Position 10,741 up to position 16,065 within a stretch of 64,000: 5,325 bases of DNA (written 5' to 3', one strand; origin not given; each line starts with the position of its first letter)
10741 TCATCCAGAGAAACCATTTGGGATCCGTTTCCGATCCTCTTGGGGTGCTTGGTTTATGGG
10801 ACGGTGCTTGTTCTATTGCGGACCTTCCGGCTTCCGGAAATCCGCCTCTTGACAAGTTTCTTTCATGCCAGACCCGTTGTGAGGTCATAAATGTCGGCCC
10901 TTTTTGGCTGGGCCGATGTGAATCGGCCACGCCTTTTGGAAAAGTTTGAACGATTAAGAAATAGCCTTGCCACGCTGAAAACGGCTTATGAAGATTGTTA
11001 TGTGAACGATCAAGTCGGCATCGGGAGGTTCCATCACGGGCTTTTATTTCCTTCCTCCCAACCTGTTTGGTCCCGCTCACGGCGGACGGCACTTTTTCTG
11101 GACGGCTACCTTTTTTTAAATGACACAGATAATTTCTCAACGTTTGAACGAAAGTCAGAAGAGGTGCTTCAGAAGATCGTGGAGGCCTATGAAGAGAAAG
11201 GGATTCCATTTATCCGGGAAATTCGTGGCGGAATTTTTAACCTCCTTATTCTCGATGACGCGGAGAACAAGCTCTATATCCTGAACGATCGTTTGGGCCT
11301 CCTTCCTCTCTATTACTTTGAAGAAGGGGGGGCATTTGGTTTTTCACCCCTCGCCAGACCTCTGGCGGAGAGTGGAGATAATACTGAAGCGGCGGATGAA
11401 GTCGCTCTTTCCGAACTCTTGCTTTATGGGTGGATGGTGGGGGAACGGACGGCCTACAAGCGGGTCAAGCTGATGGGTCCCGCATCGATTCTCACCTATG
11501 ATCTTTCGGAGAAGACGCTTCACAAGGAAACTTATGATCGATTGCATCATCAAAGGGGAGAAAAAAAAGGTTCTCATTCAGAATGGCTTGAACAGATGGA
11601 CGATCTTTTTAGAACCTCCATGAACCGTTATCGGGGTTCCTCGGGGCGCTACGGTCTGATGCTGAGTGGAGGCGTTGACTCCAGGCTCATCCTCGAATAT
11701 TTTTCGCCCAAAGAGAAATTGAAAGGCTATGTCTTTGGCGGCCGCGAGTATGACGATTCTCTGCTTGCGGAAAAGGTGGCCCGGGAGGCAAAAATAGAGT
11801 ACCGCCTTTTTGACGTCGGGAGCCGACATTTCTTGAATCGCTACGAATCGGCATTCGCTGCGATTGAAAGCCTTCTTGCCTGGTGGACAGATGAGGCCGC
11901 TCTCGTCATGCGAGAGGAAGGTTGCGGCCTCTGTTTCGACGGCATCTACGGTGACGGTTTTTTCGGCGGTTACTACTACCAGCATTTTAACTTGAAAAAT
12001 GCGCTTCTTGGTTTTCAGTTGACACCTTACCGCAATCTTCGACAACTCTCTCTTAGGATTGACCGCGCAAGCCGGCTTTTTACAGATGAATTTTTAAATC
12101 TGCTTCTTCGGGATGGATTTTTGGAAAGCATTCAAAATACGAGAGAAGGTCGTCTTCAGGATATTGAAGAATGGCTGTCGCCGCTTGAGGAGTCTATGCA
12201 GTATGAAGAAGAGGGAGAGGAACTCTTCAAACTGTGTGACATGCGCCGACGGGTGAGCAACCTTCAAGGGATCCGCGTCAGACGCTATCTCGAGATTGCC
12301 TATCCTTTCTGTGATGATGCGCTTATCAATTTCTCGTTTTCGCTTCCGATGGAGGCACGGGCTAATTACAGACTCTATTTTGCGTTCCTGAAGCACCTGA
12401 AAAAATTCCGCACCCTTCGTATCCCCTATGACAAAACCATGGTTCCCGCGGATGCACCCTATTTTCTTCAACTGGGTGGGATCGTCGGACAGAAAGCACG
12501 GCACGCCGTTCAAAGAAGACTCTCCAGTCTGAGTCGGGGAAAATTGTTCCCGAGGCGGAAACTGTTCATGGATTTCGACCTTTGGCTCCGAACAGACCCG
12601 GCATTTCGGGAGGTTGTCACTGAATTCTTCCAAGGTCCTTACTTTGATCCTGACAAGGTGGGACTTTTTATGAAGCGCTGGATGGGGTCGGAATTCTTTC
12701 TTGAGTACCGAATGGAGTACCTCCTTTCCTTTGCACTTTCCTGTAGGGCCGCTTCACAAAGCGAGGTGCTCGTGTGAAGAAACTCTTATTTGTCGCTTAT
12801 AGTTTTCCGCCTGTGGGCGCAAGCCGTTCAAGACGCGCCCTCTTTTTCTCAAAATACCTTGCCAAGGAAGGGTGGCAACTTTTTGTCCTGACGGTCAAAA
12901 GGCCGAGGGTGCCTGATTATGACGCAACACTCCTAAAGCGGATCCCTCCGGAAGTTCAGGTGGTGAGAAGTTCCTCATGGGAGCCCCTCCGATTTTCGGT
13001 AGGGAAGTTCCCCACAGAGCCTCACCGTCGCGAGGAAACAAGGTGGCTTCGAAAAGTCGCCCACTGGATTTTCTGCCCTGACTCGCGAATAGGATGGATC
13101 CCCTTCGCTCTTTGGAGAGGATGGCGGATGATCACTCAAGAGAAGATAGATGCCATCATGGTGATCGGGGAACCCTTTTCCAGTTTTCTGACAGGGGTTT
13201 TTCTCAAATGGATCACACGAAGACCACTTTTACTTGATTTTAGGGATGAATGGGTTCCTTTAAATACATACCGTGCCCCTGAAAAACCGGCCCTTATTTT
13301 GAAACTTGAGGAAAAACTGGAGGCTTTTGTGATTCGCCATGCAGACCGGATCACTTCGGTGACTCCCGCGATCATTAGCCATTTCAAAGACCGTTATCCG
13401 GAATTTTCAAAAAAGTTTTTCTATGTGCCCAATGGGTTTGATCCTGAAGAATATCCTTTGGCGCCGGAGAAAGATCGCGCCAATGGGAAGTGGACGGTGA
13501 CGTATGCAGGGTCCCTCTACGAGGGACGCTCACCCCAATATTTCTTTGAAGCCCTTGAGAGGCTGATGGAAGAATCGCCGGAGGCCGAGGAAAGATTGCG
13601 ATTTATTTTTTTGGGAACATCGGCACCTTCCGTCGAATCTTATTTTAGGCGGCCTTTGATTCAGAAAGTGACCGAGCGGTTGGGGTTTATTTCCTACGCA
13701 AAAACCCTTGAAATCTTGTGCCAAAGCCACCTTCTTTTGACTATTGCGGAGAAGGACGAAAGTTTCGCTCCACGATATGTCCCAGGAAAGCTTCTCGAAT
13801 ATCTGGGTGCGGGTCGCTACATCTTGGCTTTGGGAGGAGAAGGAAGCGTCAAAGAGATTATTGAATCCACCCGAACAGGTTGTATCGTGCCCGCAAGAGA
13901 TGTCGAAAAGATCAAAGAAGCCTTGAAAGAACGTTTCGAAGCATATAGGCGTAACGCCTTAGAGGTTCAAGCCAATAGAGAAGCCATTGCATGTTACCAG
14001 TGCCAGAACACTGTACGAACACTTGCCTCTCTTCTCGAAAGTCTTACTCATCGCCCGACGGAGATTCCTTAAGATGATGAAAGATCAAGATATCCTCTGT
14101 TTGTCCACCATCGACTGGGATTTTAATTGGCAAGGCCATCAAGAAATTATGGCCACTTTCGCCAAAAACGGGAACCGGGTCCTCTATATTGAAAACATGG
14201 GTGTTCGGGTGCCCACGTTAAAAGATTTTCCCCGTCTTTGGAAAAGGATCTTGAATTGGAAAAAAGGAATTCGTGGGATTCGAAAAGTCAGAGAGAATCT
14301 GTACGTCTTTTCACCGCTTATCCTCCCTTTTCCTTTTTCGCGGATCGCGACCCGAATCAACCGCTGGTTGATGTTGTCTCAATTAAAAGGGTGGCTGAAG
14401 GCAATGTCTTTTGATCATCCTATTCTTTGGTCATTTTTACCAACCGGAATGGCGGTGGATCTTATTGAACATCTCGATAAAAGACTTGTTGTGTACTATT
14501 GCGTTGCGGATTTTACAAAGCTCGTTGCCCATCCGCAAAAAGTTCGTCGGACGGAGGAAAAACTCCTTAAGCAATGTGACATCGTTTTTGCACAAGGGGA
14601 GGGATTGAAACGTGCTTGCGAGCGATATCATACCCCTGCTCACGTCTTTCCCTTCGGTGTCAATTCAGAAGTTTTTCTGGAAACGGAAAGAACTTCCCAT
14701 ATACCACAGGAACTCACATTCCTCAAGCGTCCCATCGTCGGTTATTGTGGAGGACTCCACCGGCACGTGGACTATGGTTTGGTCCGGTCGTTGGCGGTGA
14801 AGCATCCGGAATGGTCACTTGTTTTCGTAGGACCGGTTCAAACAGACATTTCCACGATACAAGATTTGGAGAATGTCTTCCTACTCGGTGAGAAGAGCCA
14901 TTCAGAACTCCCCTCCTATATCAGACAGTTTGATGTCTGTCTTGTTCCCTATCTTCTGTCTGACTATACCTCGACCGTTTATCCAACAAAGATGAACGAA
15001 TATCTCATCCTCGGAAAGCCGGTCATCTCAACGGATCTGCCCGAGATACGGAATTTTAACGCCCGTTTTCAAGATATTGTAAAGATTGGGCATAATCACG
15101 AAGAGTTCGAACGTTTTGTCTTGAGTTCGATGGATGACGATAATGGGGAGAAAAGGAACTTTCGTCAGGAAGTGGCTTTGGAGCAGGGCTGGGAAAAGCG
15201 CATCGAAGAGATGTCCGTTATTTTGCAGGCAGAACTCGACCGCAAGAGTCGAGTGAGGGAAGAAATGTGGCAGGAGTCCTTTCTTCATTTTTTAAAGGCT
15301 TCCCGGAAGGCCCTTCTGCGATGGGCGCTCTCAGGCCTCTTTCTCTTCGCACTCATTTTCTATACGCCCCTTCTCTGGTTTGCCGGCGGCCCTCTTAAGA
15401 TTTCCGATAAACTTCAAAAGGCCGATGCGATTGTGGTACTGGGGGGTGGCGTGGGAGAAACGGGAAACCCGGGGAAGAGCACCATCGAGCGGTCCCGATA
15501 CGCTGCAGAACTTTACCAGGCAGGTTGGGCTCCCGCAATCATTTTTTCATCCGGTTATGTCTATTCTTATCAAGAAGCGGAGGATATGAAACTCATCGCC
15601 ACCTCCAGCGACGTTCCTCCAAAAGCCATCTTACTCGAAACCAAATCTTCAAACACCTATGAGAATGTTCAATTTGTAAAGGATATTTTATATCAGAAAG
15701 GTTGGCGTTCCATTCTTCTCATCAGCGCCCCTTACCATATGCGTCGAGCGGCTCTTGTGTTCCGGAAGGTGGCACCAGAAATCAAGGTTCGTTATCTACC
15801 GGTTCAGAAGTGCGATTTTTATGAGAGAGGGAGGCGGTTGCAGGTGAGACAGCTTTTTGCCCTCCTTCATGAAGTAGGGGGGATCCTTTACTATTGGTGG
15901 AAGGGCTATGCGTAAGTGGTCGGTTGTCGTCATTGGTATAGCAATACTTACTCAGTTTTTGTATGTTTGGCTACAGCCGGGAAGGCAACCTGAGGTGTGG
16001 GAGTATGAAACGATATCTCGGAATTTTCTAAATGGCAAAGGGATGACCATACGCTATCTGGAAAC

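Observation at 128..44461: About 44-kb single-strand glycan biosynthesis super-cluster predicting a heavily decorated heteropolysaccharide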

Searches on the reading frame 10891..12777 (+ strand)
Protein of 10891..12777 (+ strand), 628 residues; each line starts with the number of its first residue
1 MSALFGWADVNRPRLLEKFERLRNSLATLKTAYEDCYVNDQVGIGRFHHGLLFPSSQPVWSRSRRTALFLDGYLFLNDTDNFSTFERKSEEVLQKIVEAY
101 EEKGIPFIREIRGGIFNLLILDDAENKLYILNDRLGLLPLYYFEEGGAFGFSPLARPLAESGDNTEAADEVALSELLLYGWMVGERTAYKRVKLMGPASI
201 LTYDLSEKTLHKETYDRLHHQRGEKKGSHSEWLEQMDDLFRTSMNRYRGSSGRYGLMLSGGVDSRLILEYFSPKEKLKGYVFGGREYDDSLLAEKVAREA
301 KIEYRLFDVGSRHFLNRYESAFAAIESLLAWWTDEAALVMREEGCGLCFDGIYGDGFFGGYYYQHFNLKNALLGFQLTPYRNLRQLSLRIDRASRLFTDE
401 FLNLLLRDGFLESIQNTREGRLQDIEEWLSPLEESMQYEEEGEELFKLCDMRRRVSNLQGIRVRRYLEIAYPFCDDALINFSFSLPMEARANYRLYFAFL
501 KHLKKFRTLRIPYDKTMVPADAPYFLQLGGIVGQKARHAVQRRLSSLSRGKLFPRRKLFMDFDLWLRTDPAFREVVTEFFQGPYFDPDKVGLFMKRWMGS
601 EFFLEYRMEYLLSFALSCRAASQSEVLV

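Call 4: search_protein_families(library=pfam, proteins=[window:10891-12777:+])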
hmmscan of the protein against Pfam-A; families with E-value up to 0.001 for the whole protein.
window:10891-12777:+ (628 aa): 2 families
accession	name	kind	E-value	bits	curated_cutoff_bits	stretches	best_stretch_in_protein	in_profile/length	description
PF00733.27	Asn_synthase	-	4.8e-17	63.1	21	1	236-492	2-260/354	Asparagine synthase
PF13537.11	GATase_7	-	3.2e-08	34.1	25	1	55-152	12-115/123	Glutamine amidotransferase domain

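Call 16: search_protein_families(library=ncbifam, proteins=[window:10891-12777:+], max_evalue=0.00001)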
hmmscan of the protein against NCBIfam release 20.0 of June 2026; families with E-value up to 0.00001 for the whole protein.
window:10891-12777:+ (628 aa): 5 families
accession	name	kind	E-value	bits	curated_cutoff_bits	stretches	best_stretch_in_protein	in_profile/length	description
TIGR01536.1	asn_synth_AEB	equivalog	2.2e-31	109.5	267.1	1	96-493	105-490/517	asparagine synthase (glutamine-hydrolyzing)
TIGR03104.1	trio_amidotrans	equivalog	5e-22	77.9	570.1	1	93-326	101-342/589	N-acetylglutaminylglutamine amidotransferase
TIGR03108.1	eps_aminotran_1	hypoth_equivalog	1.3e-19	70.4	816.9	1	55-314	59-325/628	XrtA/PEP-CTERM system amidotransferase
NF033535.1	lass_lactam_cya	exception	4.1e-17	62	525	1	96-266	104-271/668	lasso peptide isopeptide bond-forming cyclase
NF006949.0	PRK09431.1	equivalog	4.1e-09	35.5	499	0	85-152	94-159/554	asparagine synthase B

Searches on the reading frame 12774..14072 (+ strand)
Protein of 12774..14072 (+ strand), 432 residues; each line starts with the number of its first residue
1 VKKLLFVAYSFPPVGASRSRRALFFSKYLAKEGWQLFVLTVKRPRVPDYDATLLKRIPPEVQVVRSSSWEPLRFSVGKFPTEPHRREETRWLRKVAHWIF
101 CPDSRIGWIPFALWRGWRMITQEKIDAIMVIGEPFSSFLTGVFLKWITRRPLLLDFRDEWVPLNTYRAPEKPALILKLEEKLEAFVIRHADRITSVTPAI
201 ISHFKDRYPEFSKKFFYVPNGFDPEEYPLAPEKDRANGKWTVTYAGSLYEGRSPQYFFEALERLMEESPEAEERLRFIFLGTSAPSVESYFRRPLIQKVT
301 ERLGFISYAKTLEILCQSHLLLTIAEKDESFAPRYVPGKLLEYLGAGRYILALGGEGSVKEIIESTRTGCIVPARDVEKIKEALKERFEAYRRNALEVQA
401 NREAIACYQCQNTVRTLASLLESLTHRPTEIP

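Call 4: search_protein_families(library=pfam, proteins=[window:12774-14072:+])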
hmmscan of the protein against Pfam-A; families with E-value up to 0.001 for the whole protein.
window:12774-14072:+ (432 aa): 4 families
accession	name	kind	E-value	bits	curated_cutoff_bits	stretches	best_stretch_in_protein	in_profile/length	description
PF13439.12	Glyco_transf_4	-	1.2e-13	51.9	28.5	1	25-225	11-169/170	Glycosyltransferase Family 4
PF13579.12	Glyco_trans_4_4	-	9.2e-10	39.5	29.7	1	27-221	12-158/158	Glycosyl transferase 4-like domain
PF13692.12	Glyco_trans_1_4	-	4.2e-09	37.2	27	1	241-386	3-138/142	Glycosyl transferases group 1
PF00534.26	Glycos_transf_1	-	5.2e-05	23.3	26.4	1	234-387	10-155/172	Glycosyl transferases group 1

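Call 16: search_protein_families(library=ncbifam, proteins=[window:12774-14072:+], max_evalue=0.00001)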
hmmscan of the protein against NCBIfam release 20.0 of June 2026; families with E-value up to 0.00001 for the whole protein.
window:12774-14072:+ (432 aa): 1 family
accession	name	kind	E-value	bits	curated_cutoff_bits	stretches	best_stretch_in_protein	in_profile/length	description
TIGR04063.1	stp3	hypoth_equivalog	2.5e-06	26.6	442.05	1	175-393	143-363/397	TIGR04063 family PEP-CTERM/XrtA system glycosyltransferase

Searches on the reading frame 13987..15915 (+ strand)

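Call 4: search_protein_families(library=pfam, proteins=[window:13987-15915:+])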
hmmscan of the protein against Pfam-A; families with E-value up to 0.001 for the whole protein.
window:13987-15915:+ (642 aa): 3 families
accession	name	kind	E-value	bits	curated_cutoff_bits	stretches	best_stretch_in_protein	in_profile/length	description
PF02698.23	DUF218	-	1.1e-28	100.3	27.6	1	480-630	1-131/133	DUF218 domain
PF13692.12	Glyco_trans_1_4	-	7.4e-09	36.4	27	1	249-356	2-113/142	Glycosyl transferases group 1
PF00534.26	Glycos_transf_1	-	1.6e-06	28.2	26.4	1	241-389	8-161/172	Glycosyl transferases group 1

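Call 16: search_protein_families(library=ncbifam, proteins=[window:14074-15915:+], max_evalue=0.00001)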
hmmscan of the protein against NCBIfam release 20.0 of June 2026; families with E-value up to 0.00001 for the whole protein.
window:14074-15915:+ (613 aa): 2 families
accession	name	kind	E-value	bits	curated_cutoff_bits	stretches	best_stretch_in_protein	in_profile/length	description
NF047676.1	TeichurnBiosyTuaH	equivalog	3.8e-29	101.7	550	1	155-381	146-381/384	teichuronic acid biosynthesis protein TuaH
TIGR04063.1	stp3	hypoth_equivalog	7.9e-06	25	442.05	0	158-322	148-326/397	TIGR04063 family PEP-CTERM/XrtA system glycosyltransferase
